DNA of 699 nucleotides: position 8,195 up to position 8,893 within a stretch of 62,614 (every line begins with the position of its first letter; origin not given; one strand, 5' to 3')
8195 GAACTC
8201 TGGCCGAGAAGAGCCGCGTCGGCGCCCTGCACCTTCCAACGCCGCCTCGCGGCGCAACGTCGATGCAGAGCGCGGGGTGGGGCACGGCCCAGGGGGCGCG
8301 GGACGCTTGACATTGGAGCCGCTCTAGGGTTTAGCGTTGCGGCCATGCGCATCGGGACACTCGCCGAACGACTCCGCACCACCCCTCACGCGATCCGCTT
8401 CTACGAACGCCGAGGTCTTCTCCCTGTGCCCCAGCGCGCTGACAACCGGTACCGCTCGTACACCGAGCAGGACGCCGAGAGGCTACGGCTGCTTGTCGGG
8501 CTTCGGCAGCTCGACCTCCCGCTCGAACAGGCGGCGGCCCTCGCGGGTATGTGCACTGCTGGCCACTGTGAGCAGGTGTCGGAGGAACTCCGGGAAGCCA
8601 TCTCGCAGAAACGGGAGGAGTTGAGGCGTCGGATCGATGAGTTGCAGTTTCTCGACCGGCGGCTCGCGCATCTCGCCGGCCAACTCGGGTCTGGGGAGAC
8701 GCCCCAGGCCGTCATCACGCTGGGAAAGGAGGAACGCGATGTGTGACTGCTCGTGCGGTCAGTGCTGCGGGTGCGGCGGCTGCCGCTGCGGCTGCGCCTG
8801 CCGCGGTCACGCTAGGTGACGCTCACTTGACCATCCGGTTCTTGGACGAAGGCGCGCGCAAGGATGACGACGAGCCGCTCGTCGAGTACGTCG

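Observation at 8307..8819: Leaderless merR translationally coupled to a 26-aa peptide with 10 cysteines (candidate mini-metallothionein or Cys-rich RiPP-like peptide)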

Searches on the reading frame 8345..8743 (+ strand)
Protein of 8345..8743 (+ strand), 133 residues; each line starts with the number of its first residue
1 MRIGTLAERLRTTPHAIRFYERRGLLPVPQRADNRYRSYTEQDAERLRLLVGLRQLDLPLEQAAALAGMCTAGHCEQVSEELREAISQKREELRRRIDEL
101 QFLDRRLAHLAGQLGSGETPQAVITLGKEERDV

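Call 4: search_protein_families(library=pfam, proteins=[window:8345-8743:+], max_evalue=1)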
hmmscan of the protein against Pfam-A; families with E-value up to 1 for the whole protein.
window:8345-8743:+ (133 aa): 5 families
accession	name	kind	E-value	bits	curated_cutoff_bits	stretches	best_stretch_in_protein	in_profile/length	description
PF13411.12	MerR_1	-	7.9e-18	64.8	21.6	1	1-66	1-65/69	MerR HTH family regulatory protein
PF00376.29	MerR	-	1.8e-13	50.5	28.2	1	2-39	1-38/38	MerR family regulatory protein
PF09278.17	MerR-DNA-bind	-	1.1e-05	26.4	25.4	1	45-110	2-65/65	MerR, DNA binding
PF00601.24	Flu_NS2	-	0.0014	19.4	25.9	1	70-107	25-63/108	Influenza non-structural protein (NS2)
PF04062.19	P21-Arc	-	0.009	16.6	25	1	38-99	87-148/173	ARP2/3 complex ARPC3 (21 kDa) subunit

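Call 5: find_homologous_proteins(query=window:8345-8743:+, max_evalue=1e-10)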
Query window:8345-8743:+ (133 aa): 425 proteins with E <= 1e-10 among 855 candidates; the best 120 are listed.
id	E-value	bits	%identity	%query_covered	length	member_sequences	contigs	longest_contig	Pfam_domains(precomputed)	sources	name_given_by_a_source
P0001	3.6e-78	278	100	100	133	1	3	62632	PF00376.30,PF13411.13,PF09278.18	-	-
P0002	5.3e-60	219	80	100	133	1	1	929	PF00376.30,PF13411.13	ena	-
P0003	7.9e-55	202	73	98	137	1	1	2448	PF00376.30,PF13411.13,PF09278.18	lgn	-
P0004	1.2e-54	202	72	98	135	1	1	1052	PF00376.30,PF13411.13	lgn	-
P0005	1.9e-54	201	73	98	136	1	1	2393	PF00376.30,PF13411.13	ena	-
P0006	8.8e-54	199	72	98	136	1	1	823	PF00376.30,PF13411.13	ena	-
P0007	1.0e-53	199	72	98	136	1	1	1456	PF00376.30,PF13411.13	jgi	-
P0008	2.0e-53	198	72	98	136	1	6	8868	PF00376.30,PF13411.13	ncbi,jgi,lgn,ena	-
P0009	2.2e-53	198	72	98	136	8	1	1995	PF00376.30,PF13411.13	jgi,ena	-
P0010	2.2e-53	198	72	98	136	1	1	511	PF00376.30,PF13411.13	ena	-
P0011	3.1e-53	197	72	98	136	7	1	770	PF00376.30,PF13411.13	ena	-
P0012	3.3e-53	197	72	98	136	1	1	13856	PF00376.30,PF13411.13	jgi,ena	jgi:DNA-binding transcriptional MerR regulator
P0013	4.1e-53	197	73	98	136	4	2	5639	PF00376.30,PF13411.13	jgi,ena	jgi:DNA-binding transcriptional MerR regulator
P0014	5.5e-53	196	68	100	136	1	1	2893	PF00376.30,PF13411.13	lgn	-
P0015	5.6e-53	196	72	98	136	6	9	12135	PF00376.30,PF13411.13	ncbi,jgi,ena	jgi:DNA-binding transcriptional MerR regulator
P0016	5.6e-53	196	72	98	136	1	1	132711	PF00376.30,PF13411.13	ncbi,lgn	-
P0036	8.0e-52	193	71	100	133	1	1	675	PF00376.30,PF13411.13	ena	-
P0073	2.9e-50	188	68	98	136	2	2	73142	PF00376.30,PF13411.13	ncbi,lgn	ncbi:Cd(II)/Pb(II)-responsive transcriptional regulator [soil metagenome]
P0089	7.7e-50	186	70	97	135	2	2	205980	PF00376.30,PF13411.13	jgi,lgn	jgi:putative AdoMet-dependent methyltransferase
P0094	1.0e-49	186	67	98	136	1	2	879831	PF00376.30,PF13411.13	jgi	jgi:DNA-binding transcriptional MerR regulator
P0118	6.8e-49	183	67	97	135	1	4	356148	PF00376.30,PF13411.13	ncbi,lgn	ncbi:MAG: MerR family transcriptional regulator [Chloroflexota bacterium]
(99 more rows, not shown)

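Call 6: search_protein_families(library=ncbifam, proteins=[window:8345-8743:+], max_evalue=1)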
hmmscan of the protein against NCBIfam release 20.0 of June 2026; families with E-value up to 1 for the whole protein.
window:8345-8743:+ (133 aa): 17 families
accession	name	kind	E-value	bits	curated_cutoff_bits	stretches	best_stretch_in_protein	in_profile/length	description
TIGR02047.1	CadR-PbrR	equivalog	6.1e-20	71.6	151.45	1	1-113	1-111/127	Cd(II)/Pb(II)-responsive transcriptional regulator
TIGR02051.1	MerR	equivalog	3.1e-18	66.2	150.85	1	2-113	1-108/124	mercury resistance transcriptional regulator MerR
TIGR02044.1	CueR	equivalog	8.1e-18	64.7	147.4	1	1-113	1-111/127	Cu(I)-responsive transcriptional regulator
NF007069.0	PRK09514.1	equivalog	1.3e-16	60.9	143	1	2-111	3-111/141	Zn(2+)-responsive transcriptional regulator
TIGR02043.1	ZntR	equivalog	1e-15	58.1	167.95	1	1-111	2-111/131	Zn(2+)-responsive transcriptional regulator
NF007590.0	PRK10227.1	equivalog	1.2e-14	54.5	244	1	1-113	1-111/135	Cu(I)-responsive transcriptional regulator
NF041849.1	trans_regNmlR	equivalog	7.5e-11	42.1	175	1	1-109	1-107/117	stress response transcriptional regulator NmlR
NF010315.0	PRK13752.1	subfamily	5.1e-10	39.5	261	1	3-104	10-107/144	mercury resistance transcriptional regulator MerR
NF050798.1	TF_FtsR_Actino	equivalog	4.9e-08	33.3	150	1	3-74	3-79/223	transcriptional regulator FtsR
TIGR01950.1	SoxR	equivalog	9.7e-08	31.9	116.9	1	1-109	2-108/142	redox-sensitive transcriptional activator SoxR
NF047377.1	heat_HspR_dupli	exception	1.1e-07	31.6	300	1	6-102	11-105/214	heat shock protein transcriptional repressor HspR, fused homodimer type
NF047375.1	HeatShock_HspR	equivalog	3e-07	30.3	105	1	3-93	6-90/92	heat shock protein transcriptional repressor HspR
TIGR02054.1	MerD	equivalog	0.00042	20.8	103.65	1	3-110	6-109/120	mercuric resistance transcriptional repressor MerD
NF053740.1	TransRegTnrAGPos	equivalog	0.0018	18.4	140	1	1-47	13-58/108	hypothetical protein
NF053782.1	ChlnTransRegdde3219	equivalog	0.0019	17.7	450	1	4-100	10-102/278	choline utilization transcriptional activator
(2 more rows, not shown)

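Call 8: find_related_loci(query=A1, collection=genome_contigs, flank=3000)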
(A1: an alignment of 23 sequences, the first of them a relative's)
Query A1 (133 aa) in genome_contigs; peptide patterns used: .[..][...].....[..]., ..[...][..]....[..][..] (x = any residue, [..] = any of these).
185 stretches matched a pattern; 25 encode a relative of the query (tblastn E <= 1e-3); 25 distinct loci.
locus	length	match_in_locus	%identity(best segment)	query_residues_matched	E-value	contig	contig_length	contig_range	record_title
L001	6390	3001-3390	72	1-130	5e-59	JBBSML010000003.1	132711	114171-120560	MAG: Candidatus Limnocylindria bacterium isolate LS5_sbin.3 LS5_sbin.3_K_418293_L_132711_cov_18.2123, whole genome shotg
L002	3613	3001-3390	69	1-130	9e-59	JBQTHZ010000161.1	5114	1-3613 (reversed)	MAG: Chloroflexota bacterium isolate SAR144 c_000000145533, whole genome shotgun sequence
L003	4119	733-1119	68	1-129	6e-55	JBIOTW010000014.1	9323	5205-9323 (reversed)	MAG: Candidatus Limnocylindria bacterium isolate MAG150 k127_1540279, whole genome shotgun sequence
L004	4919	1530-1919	67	1-130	8e-55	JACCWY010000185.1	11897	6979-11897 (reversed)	MAG: Chloroflexota bacterium isolate MGR_bin164 SD2897-2912_k127_4306805, whole genome shotgun sequence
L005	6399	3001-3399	65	1-133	4e-54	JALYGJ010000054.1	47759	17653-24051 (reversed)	MAG: Chloroflexota bacterium isolate GDC bin8 SD1469-71_k127_541623, whole genome shotgun sequence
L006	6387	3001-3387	63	1-130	1e-53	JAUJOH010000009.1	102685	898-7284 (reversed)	MAG: Chloroflexota bacterium isolate YX3bin12 opera_contig_399, whole genome shotgun sequence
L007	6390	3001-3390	65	1-130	3e-52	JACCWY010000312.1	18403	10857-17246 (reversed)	MAG: Chloroflexota bacterium isolate MGR_bin164 SD2897-2912_k127_5316976, whole genome shotgun sequence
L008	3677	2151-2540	64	1-130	3e-51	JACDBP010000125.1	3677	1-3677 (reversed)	MAG: Chloroflexota bacterium isolate MGR_bin285 SD2897-2912_k127_7532186, whole genome shotgun sequence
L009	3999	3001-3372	65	1-124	8e-49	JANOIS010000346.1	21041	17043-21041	MAG: Chloroflexota bacterium isolate SOY_63_metabat_166 SOY_63_k141_1317344, whole genome shotgun sequence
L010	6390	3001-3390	68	1-130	6e-49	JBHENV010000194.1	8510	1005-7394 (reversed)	MAG: Candidatus Limnocylindria bacterium isolate S5_bin.29.orig S5_k141_1871667, whole genome shotgun sequence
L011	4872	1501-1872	65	1-124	2e-48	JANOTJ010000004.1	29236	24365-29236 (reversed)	MAG: Chloroflexota bacterium isolate VAR_39_metabat_309 VAR_39_k141_6812771, whole genome shotgun sequence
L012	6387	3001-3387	67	1-129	6e-46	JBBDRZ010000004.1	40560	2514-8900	MAG: Chloroflexota bacterium isolate LejiaC_69_380 Lejia_C_2283_length_40560_cov_243, whole genome shotgun sequence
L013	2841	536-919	59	1-128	2e-44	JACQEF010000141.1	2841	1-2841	MAG: Chloroflexi bacterium isolate NC_groundwater_1014_Pr1_S-0.65um_71_9 Montesol18_Sp65_coassembly_scaffold_513510, who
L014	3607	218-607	62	1-130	3e-44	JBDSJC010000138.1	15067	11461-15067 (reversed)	MAG: Tepidiformaceae bacterium isolate cluster1_bin.313 k127_8530220, whole genome shotgun sequence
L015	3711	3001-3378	67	1-126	9e-44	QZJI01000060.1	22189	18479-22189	MAG: Dehalococcoidia bacterium isolate SURF_43 Ga0104751_1003534, whole genome shotgun sequence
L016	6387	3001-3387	60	1-129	1e-43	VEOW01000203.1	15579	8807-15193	MAG: Chloroflexi bacterium isolate MnB_4 Mn-Chloroflexi-1_257197, whole genome shotgun sequence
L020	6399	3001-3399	54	1-133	3e-38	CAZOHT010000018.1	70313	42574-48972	MAG TPA_asm: uncultured Anaerolineaceae bacterium isolate SRP173033_co1_331 genome assembly, contig: NODE_489_length_703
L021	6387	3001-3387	53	1-129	6e-38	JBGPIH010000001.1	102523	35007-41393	MAG: Candidatus Limnocylindria bacterium isolate OBJ_0618_7090110_339 k141_10656853_length_102523_cov_44.3736, whole gen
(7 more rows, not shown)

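Call 11: find_related_loci(query=A1, collection=metagenome_contigs, flank=3000)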
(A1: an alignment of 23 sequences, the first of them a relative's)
Query A1 (133 aa) in metagenome_contigs; peptide patterns used: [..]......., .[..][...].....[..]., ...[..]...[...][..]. (x = any residue, [..] = any of these).
600 stretches matched a pattern (row limit reached: there are more); 414 encode a relative of the query (tblastn E <= 1e-3); the best 80 are kept; 80 distinct loci.
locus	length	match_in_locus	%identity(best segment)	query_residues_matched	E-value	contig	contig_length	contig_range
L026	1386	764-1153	72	1-130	9e-62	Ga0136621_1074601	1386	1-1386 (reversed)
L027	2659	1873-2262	67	1-130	6e-56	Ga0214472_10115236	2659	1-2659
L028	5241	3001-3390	67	1-130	1e-53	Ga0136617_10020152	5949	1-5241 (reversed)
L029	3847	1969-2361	73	1-131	1e-52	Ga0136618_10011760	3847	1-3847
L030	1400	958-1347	63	1-130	8e-53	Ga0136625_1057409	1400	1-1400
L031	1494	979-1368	62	1-130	1e-51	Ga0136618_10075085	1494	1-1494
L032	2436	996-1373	69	1-126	3e-46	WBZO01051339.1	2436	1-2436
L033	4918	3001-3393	68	1-131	2e-44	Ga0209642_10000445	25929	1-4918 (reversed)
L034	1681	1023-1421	62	1-133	1e-43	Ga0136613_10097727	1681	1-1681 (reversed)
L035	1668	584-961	63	1-126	3e-40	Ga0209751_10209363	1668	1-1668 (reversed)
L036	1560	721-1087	63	1-131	9e-35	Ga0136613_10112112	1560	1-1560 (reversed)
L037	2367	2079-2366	61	1-96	1e-33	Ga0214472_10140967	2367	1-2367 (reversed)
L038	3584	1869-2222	53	1-118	5e-27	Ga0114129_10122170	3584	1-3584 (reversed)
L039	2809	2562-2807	67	1-82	1e-22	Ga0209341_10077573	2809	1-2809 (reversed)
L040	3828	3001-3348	42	1-112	4e-16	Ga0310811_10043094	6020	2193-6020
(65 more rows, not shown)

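Call 13: find_encoding_contigs(protein=P0001, flank=10000, max_places=3)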
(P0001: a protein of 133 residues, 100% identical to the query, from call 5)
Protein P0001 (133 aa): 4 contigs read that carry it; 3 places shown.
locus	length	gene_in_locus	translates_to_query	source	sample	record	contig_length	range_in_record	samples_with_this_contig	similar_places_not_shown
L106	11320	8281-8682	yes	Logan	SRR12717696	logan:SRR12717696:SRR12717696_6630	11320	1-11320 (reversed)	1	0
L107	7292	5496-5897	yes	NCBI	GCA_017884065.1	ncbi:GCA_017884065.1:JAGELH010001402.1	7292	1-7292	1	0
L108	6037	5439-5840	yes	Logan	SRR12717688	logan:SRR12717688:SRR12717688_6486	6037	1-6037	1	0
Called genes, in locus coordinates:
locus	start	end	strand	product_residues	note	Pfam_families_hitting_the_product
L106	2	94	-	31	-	?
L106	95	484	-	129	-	-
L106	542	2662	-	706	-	PF17248:DUF5317, PF05977:MFS_3, PF07690:MFS_1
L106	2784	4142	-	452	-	PF13487:HD_5, PF01966:HD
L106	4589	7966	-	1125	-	PF13191:AAA_16, PF13401:AAA_22, PF25873:WHD_MalT, PF03704:BTAD (weak)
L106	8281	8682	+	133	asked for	PF00376:MerR, PF13411:MerR_1, PF09278:MerR-DNA-bind (weak)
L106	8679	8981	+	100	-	-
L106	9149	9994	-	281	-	PF01061:ABC2_membrane, PF12698:ABC2_membrane_3 (weak)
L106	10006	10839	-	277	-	PF01061:ABC2_membrane, PF12698:ABC2_membrane_3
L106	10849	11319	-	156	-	?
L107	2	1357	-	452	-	PF13487:HD_5, PF01966:HD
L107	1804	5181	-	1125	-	PF13191:AAA_16, PF13401:AAA_22, PF25873:WHD_MalT, PF03704:BTAD (weak)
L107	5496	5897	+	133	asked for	PF00376:MerR, PF13411:MerR_1, PF09278:MerR-DNA-bind (weak)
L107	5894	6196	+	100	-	-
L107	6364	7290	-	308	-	?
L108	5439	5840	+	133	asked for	PF00376:MerR, PF13411:MerR_1, PF09278:MerR-DNA-bind (weak)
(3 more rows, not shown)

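Call 14: find_encoding_contigs(protein=P0016, flank=6000, max_places=2)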
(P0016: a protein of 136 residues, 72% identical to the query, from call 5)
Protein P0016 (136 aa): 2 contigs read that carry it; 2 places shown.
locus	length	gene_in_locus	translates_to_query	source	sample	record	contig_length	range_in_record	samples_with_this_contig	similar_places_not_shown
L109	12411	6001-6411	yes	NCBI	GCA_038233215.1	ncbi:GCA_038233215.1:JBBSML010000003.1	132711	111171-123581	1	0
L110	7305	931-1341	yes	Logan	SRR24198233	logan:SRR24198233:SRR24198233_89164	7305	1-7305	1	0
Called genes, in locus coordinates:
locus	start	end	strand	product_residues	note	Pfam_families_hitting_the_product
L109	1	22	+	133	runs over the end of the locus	PF00072:Response_reg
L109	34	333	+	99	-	-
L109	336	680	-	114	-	-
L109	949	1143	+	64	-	PF04224:DUF417 (weak)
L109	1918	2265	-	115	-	PF04993:TfoX_N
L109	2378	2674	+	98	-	-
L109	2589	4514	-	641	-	PF13492:GAF_3 (faint), PF13185:GAF_2 (weak), PF00990:GGDEF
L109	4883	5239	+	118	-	PF07784:DUF1622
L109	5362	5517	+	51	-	-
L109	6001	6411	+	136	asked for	PF00376:MerR, PF13411:MerR_1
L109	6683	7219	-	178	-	PF13489:Methyltransf_23 (weak), PF24675:NpmA, PF01209:Ubie_methyltran, PF00891:Methyltransf_2, PF13847:Methyltransf_31, PF08241:Methyltransf_11, PF08242:Methyltransf_12, PF13649:Methyltransf_25, +1 more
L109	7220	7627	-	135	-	-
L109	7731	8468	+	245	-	PF02683:DsbD_TM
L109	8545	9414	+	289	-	PF01578:Cytochrom_C_asm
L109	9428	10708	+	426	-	PF05140:ResB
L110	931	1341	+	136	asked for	PF00376:MerR, PF13411:MerR_1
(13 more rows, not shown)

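Call 18: search_solved_structures(query=window:8345-8743:+, max_evalue=0.001, show_alignments=4)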
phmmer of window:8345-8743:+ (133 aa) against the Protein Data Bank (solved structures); distinct sequences matched with E-value up to 0.001: 20.
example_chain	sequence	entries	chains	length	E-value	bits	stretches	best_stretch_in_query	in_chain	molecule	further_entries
4wls_A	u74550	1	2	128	7.1e-14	55.5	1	2-113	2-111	HTH-type transcriptional regulator CueR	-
1q05_A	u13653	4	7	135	1e-13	54.9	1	2-113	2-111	Transcriptional regulator cueR | HTH-type transcriptional regulator CueR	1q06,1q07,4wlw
6ldi_G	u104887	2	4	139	1.1e-13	54.8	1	2-113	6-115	HTH-type transcriptional regulator CueR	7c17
6xh7_G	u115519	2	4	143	1.2e-13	54.7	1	2-113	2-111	HTH-type transcriptional regulator CueR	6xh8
4ua1_A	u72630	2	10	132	1.8e-13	54.2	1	2-111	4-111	Regulatory protein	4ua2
6jgf_A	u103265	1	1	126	5e-12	49.5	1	1-113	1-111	CadR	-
6jgv_A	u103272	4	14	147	7.6e-12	48.9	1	1-114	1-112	CadR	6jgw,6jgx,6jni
6jyw_A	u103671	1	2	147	1.1e-11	48.3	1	1-114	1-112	CadR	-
5gpe_A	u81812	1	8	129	2.4e-09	40.8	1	1-120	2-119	Transcriptional regulator, MerR-family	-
5crl_A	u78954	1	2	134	3.1e-09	40.5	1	2-100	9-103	Mercuric resistance operon regulatory protein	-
5xbt_A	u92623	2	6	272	1.5e-06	31.8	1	2-111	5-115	Probable transcriptional regulator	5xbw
5xql_A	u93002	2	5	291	1.8e-06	31.6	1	2-111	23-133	Multidrug-efflux transporter 1 regulator | C-di-GMP-binding multidrug transporter transcriptional regulator BrlR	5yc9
2zhg_A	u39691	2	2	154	7.1e-06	29.6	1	4-106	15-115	Redox-sensitive transcriptional activator soxR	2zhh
5d90_B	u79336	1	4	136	1.4e-05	28.7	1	6-104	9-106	MerR family regulator protein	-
5e01_A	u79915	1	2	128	1.4e-05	28.7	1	6-104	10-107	Uncharacterized HTH-type transcriptional regulator HI_0186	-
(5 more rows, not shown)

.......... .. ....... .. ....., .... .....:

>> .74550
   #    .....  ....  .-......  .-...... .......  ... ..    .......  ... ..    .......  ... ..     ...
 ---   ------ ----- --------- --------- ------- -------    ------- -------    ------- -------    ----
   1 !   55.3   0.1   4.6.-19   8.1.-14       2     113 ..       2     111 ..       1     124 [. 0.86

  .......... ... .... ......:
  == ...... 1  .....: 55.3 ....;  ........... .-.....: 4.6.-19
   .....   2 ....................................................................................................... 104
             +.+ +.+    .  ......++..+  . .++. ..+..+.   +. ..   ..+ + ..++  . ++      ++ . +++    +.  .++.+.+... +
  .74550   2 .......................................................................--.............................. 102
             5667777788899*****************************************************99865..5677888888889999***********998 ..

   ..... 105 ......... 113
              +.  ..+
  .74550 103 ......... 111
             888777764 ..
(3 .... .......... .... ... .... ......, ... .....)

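Call 30: find_encoding_contigs(protein=P0094, flank=4000, max_places=1)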
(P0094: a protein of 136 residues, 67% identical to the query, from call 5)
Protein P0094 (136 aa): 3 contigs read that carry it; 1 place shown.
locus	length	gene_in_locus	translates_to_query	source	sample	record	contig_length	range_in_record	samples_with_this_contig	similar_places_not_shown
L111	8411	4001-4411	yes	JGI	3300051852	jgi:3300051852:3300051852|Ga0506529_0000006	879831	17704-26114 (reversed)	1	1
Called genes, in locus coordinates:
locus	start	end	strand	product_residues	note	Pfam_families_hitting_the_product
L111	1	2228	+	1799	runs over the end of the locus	-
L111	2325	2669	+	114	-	-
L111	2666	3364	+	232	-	-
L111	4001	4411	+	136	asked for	PF00376:MerR, PF13411:MerR_1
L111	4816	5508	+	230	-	PF09509:Hypoth_Ymh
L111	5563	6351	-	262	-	-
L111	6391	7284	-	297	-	-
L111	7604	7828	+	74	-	PF08281:Sigma70_r4_2, PF04545:Sigma70_r4 (weak), PF22233:PhyR_sigma-like (faint)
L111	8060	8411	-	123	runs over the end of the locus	-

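Call 31: find_encoding_contigs(protein=P0118, flank=4000, max_places=1)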
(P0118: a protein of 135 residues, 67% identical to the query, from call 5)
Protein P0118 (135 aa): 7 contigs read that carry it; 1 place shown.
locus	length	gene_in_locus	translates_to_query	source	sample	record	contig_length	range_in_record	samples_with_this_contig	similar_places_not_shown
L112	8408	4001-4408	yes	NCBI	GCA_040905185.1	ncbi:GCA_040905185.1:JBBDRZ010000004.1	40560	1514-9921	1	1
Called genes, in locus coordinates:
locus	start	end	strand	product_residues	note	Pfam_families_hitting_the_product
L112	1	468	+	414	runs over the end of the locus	PF13487:HD_5, PF01966:HD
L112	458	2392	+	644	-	PF17248:DUF5317, PF05977:MFS_3, PF07690:MFS_1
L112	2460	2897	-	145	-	PF00903:Glyoxalase, PF13468:Glyoxalase_3 (weak), PF13669:Glyoxalase_4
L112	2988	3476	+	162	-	PF01243:PNPOx_N (weak)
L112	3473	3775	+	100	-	-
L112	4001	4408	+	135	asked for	PF00376:MerR, PF13411:MerR_1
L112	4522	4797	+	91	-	PF12732:YtxH (weak)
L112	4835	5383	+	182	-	PF13302:Acetyltransf_3, PF13420:Acetyltransf_4 (faint), PF00583:Acetyltransf_1, PF13523:Acetyltransf_8 (weak)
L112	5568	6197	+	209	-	PF01135:PCMT, PF13649:Methyltransf_25 (weak)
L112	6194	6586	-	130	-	PF08818:DUF1801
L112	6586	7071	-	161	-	PF08327:AHSA1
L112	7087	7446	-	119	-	PF25213:HVO_A0261_N (weak), PF01022:HTH_5, PF12802:MarR_2 (weak), PF12840:HTH_20, PF13412:HTH_24 (weak), PF01047:MarR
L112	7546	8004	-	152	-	-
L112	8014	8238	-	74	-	-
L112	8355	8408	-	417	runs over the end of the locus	PF13439:Glyco_transf_4, PF13579:Glyco_trans_4_4, PF20706:GT4-conflict (weak), PF00534:Glycos_transf_1, PF13692:Glyco_trans_1_4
